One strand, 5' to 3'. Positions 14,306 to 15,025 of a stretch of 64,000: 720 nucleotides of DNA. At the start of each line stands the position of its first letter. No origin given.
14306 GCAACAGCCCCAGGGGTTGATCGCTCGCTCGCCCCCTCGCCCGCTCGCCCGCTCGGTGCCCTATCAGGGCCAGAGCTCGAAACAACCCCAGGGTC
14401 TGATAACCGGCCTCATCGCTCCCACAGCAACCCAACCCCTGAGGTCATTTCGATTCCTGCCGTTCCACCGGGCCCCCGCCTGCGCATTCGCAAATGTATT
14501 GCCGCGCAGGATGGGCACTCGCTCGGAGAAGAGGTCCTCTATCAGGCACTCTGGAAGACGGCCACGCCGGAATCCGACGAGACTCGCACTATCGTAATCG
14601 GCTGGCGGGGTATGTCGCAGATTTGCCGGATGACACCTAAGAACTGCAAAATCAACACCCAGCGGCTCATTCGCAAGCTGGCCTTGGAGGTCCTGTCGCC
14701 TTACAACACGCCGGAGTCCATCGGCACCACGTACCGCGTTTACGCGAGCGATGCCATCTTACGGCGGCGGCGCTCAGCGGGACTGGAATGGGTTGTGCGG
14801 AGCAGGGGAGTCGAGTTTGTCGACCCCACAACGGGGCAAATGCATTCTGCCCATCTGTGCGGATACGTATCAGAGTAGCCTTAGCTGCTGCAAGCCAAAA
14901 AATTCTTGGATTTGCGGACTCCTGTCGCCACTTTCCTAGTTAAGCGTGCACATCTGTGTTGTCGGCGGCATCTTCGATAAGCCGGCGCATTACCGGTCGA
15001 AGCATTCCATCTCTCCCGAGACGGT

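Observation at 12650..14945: Excisionase-type HTH + ParA-like ATPase + repeat/wHTH protein: a tightly coupled three-gene partition- or positioning-like operon inside a polysaccharide locus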

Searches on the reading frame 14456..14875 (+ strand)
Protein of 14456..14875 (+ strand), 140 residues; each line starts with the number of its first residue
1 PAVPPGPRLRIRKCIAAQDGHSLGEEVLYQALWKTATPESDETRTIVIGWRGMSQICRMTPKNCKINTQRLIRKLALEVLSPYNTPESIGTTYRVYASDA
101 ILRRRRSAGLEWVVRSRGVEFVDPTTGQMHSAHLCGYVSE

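Call 10: find_homologous_proteins(query=window:14456-14875:+, max_evalue=0.001)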
Query seq(140 aa) (140 aa): 72 proteins with E <= 0.001 among 99 candidates.
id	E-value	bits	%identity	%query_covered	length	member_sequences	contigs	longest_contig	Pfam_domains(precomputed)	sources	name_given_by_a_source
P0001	2.6e-78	279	95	94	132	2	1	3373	-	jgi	jgi:hypothetical protein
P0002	7.1e-72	258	83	97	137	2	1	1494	-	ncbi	-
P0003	2.2e-71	256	91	89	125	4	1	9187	-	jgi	-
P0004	2.5e-71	256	81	100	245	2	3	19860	-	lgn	-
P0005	6.4e-69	248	84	95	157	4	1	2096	-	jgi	jgi:hypothetical protein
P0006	1.7e-68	247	84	95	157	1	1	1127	-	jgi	jgi:hypothetical protein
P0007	5.0e-68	245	82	96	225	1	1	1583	-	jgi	jgi:hypothetical protein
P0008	1.1e-67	244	87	91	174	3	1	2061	-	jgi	-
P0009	1.1e-66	241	87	91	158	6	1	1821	-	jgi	jgi:hypothetical protein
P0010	1.3e-66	241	79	96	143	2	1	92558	-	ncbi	-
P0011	2.4e-66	240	85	91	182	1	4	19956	-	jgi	jgi:hypothetical protein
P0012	2.5e-66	240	82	93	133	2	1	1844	-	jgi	jgi:hypothetical protein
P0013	5.9e-66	239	83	89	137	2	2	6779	-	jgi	jgi:hypothetical protein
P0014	6.4e-66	238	85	91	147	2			-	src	-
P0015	6.7e-66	238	85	90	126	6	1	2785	-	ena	-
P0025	3.7e-64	233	76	97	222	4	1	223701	-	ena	-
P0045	8.6e-51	189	84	73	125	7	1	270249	-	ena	-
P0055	4.4e-36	142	68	74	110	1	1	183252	-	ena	-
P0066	1.8e-27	114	66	61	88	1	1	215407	-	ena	-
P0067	1.9e-24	104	47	86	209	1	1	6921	-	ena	-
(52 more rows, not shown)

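Call 11: find_encoding_contigs(protein=P0025, flank=8000, max_places=3)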
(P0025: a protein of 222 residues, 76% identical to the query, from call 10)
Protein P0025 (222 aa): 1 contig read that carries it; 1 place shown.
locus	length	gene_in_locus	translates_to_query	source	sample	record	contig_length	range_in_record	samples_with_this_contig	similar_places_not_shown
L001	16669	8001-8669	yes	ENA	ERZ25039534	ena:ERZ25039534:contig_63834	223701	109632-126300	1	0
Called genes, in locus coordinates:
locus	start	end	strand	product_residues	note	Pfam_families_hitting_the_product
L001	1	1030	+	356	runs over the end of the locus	PF13489:Methyltransf_23, PF08241:Methyltransf_11, PF08242:Methyltransf_12, PF13649:Methyltransf_25, PF13847:Methyltransf_31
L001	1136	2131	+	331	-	PF13439:Glyco_transf_4 (faint), PF13524:Glyco_trans_1_2 (faint), PF00534:Glycos_transf_1, PF13692:Glyco_trans_1_4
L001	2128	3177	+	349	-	PF00534:Glycos_transf_1, PF13692:Glyco_trans_1_4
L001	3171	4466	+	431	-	PF00534:Glycos_transf_1, PF13524:Glyco_trans_1_2 (weak)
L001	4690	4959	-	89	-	-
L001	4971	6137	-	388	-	PF02350:Epimerase_2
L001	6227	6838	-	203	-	-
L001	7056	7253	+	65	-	PF12728:HTH_17 (weak), PF13411:MerR_1 (weak), PF00376:MerR (weak)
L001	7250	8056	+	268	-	PF00142:Fer4_NifH (faint), PF01656:CbiA, PF02374:ArsA_ATPase (faint), PF06564:CBP_BcsQ (weak), PF13614:AAA_31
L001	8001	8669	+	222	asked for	-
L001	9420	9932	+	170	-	-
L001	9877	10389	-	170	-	-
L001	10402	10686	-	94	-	-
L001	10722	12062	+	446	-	PF13727:CoA_binding_3 (weak), PF02397:Bac_transf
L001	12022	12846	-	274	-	-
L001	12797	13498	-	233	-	PF00953:Glycos_transf_4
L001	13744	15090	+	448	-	-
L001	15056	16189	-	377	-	PF13439:Glyco_transf_4, PF13579:Glyco_trans_4_4, PF00534:Glycos_transf_1, PF13692:Glyco_trans_1_4, PF13524:Glyco_trans_1_2 (weak)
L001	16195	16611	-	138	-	PF01850:PIN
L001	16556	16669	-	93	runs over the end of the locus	PF04014:MazE_antitoxin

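Call 12: find_encoding_contigs(protein=P0010, flank=8000, max_places=3)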
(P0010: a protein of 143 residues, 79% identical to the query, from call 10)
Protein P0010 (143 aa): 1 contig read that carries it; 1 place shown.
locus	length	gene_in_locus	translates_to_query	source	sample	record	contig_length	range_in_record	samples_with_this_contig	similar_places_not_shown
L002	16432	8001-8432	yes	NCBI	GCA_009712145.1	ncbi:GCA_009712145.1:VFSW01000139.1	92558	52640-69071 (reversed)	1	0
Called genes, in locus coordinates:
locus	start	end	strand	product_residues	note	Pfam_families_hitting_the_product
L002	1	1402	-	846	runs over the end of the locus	PF12708:Pect-lyase_RHGA_epim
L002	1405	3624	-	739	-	-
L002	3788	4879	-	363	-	PF01636:APH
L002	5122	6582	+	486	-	PF08448:PAS_4 (weak), PF13188:PAS_8 (faint), PF02518:HATPase_c, PF00072:Response_reg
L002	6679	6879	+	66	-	PF12728:HTH_17, PF13411:MerR_1, PF00376:MerR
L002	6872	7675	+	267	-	PF01656:CbiA, PF02374:ArsA_ATPase (weak), PF13614:AAA_31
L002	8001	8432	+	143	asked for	-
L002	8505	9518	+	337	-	PF13439:Glyco_transf_4, PF13579:Glyco_trans_4_4, PF00534:Glycos_transf_1, PF13692:Glyco_trans_1_4, PF13524:Glyco_trans_1_2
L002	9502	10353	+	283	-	PF13489:Methyltransf_23, PF13649:Methyltransf_25, PF13847:Methyltransf_31, PF08241:Methyltransf_11, PF08242:Methyltransf_12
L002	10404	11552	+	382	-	PF01943:Polysacc_synt, PF13440:Polysacc_synt_3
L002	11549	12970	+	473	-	-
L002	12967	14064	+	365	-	PF13439:Glyco_transf_4, PF13524:Glyco_trans_1_2 (faint), PF13579:Glyco_trans_4_4 (weak), PF20706:GT4-conflict, PF00534:Glycos_transf_1, PF13692:Glyco_trans_1_4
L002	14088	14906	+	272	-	PF00535:Glycos_transf_2, PF13641:Glyco_tranf_2_3 (weak)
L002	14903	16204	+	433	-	PF04015:DUF362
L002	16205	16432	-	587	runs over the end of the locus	PF00501:AMP-binding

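Call 13: find_encoding_contigs(protein=P0055, flank=8000, max_places=3)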
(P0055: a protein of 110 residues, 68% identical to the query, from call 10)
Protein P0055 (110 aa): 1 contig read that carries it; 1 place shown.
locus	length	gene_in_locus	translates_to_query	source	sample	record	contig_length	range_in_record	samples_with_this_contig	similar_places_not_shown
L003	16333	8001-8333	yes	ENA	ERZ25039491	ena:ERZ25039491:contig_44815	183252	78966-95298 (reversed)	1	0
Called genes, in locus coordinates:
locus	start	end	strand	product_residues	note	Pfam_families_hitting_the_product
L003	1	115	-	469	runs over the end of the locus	PF01663:Phosphodiest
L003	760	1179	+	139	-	PF01641:SelR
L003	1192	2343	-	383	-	PF00535:Glycos_transf_2, PF10111:Glyco_tranf_2_2, PF13641:Glyco_tranf_2_3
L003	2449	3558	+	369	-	PF13439:Glyco_transf_4, PF20706:GT4-conflict, PF00534:Glycos_transf_1, PF13692:Glyco_trans_1_4, PF13524:Glyco_trans_1_2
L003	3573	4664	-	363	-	PF01636:APH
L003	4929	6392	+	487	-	PF02518:HATPase_c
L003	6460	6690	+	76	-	PF12728:HTH_17 (weak), PF00376:MerR (weak), PF13411:MerR_1 (weak)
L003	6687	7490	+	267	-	PF01656:CbiA, PF02374:ArsA_ATPase (faint), PF06564:CBP_BcsQ (faint), PF10609:ParA (faint), PF13614:AAA_31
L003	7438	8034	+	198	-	-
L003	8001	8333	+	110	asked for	-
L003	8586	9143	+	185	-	-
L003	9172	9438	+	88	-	PF00534:Glycos_transf_1, PF13524:Glyco_trans_1_2, PF13692:Glyco_trans_1_4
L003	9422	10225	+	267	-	PF13489:Methyltransf_23, PF13847:Methyltransf_31, PF08241:Methyltransf_11, PF08242:Methyltransf_12, PF13649:Methyltransf_25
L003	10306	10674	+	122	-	-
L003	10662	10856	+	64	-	-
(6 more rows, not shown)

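Call 23: search_solved_structures(query=A2, max_evalue=10, show_alignments=2)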
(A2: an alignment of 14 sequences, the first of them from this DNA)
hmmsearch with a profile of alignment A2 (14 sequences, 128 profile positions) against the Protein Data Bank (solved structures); distinct sequences matched with E-value up to 10: 15.
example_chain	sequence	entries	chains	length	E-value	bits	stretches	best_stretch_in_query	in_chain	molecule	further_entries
2dnv_A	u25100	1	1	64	0.22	14.5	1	90-117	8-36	Chromobox protein homolog 8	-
3u5v_A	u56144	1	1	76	0.25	14.3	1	34-77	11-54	Protein max, Transcription factor E2-alpha chimera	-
5eq0_A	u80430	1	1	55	0.29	14.1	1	91-117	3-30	Chromobox protein homolog 8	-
3i91_A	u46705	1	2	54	0.33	13.9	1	91-117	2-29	Chromobox protein homolog 8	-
2ypa_B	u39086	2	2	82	0.43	13.5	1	34-77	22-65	TRANSCRIPTION FACTOR E2-ALPHA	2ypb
4nkn_A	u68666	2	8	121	0.55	13.2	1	44-84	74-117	COMM domain-containing protein 9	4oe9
3i90_A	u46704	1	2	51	0.65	13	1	91-117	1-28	Chromobox protein homolog 6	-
3gv6_A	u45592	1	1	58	0.71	12.9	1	91-117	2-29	Chromobox protein homolog 6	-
2ql2_A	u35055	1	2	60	0.85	12.6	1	35-77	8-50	Transcription factor E2-alpha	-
6mgn_A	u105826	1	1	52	0.95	12.4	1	41-78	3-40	Transcription factor E2-alpha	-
7eyd_A2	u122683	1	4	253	1.3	12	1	74-122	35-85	Phycobilisome rod-core linker polypeptide CpcG4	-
9w7k_1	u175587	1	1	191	1.4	11.9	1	77-124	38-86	Photosystem I-associated linker protein CpcL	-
9w4j_1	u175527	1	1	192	1.4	11.9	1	77-124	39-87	Photosystem I-associated linker protein CpcL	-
8esd_N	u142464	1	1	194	1.5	11.8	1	44-84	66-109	COMM domain-containing protein 9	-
8f2r_I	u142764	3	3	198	1.6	11.7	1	44-84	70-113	COMM domain-containing protein 9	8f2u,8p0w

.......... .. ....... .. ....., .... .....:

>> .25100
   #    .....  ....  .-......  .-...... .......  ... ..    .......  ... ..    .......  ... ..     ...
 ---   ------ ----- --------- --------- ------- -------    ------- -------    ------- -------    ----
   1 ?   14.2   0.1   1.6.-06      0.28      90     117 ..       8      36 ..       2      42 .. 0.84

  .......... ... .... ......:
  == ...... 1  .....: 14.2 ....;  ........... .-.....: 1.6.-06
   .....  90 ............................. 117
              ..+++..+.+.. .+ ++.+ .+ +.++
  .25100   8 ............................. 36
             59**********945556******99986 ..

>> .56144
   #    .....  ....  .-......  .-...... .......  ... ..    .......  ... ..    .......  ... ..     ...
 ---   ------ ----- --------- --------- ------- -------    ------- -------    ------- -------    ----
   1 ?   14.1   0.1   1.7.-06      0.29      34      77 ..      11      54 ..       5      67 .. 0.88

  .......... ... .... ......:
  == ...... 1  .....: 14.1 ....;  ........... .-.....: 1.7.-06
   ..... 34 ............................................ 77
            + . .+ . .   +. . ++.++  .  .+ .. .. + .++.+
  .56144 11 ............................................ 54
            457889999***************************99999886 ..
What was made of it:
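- On ParB/Spo0J/KorB (ParBc CTPase-type partners): No PDB sequence hit better than E=0.2 (call 23).
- Tried and rejected: A PDB profile search with the wHTH gave only chance-level hits, such as chromodomains at E about 0.2 (call 23).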

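Call 27: find_encoding_contigs(protein=P0045, flank=8000, max_places=2)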
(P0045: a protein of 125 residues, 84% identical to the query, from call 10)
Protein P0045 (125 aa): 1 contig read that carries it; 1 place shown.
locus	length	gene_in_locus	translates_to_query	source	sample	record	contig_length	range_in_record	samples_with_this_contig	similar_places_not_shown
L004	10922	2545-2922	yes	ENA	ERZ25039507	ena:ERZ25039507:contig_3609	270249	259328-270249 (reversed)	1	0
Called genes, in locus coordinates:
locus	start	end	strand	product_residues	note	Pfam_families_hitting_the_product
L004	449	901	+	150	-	-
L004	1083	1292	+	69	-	PF12728:HTH_17 (weak), PF13411:MerR_1 (weak), PF00376:MerR (weak)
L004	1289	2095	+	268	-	PF00142:Fer4_NifH (faint), PF01656:CbiA, PF02374:ArsA_ATPase (faint), PF06564:CBP_BcsQ (faint), PF10609:ParA (faint), PF13614:AAA_31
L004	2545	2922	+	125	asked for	-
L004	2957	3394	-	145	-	PF15970:HicB-like_2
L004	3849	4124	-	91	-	-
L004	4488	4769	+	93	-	PF04014:MazE_antitoxin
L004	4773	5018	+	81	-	-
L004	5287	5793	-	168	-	-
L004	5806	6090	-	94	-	-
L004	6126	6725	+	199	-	-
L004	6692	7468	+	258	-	PF02397:Bac_transf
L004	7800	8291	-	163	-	PF01909:NTP_transf_2, PF18765:Polbeta (weak)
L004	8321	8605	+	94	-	PF04014:MazE_antitoxin (weak)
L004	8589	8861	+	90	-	PF05016:ParE_toxin (weak)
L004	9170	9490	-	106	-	-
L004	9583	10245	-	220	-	-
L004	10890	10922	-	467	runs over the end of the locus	PF13676:TIR_2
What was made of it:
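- In L001 and L004 the trio is followed by a non-coding array or by opposite-strand toxin-antitoxin genes, so it cannot be co-transcribed with polysaccharide genes there (calls 11, 27).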

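Call 28: find_encoding_contigs(protein=P0067, flank=8000, max_places=3)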
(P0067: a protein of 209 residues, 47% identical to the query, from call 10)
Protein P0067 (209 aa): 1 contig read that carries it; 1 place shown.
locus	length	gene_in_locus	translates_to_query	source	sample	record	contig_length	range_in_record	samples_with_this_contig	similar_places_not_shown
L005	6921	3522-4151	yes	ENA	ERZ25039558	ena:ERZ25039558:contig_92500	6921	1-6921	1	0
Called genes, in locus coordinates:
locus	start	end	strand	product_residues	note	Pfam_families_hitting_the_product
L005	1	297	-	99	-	?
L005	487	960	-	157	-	-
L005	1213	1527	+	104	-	-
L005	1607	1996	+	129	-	-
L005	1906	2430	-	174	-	-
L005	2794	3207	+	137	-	PF13191:AAA_16 (faint), PF13401:AAA_22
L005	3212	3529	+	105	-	-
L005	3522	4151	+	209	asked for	-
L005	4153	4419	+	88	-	-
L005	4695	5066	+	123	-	-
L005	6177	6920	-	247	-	?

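Call 33: predict_structure(alignment_id=A2)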
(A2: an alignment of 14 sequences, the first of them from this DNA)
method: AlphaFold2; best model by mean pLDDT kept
length: 128 residues; sequences in the alignment: 14
mean_pLDDT: 91.2   pTM: 0.84
mean pLDDT of the five models: 91.2, 90.1, 90.0, 89.6, 86.6
residues with pLDDT >= 90: 99; 70-90: 18; 50-70: 9; < 50: 2
segments of 3 or more residues with pLDDT < 50: none
pLDDT, mean of each block of 10 residues (from residue 1): 70 95 98 97 95 96 97 94 81 98 95 88 80
secondary structure, 60 per line:
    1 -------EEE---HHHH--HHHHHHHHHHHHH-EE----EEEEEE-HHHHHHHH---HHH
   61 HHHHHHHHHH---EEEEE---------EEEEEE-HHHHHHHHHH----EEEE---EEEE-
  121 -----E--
elements in order: E8-10 H14-17 H20-32 E40-45 H47-54 H58-70 E74-78 E88-93 H95-104 E109-112 E116-119
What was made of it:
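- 13745..14878 (+): Gene 3 (377 aa), a new wHTH centromere-binding-type partner of ParA. Its parts are: a basic N-terminal peptide plus a ............... motif (13745-13897); a low-complexity linker (13898-14479); and a winged HTH (about 14480-14878). The wHTH model has pLDDT 91 (call 33).
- On Type I (Walker-type ParA) partition system: Its wHTH domain is predicted at pLDDT 91 (call 33).
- On Ribbon-helix-helix partners (ParG, omega, ParR): The predicted fold is a winged HTH with an added strand pair (call 33).
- Closest known: Type Ib systems. Different: Gene 3 is a wHTH protein (call 33).
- Checked: Third ORF: ends at 14878 and has a Pro/Thr/Gly-rich region and a C-terminal winged HTH (AlphaFold2 pLDDT 91.2, call 33).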
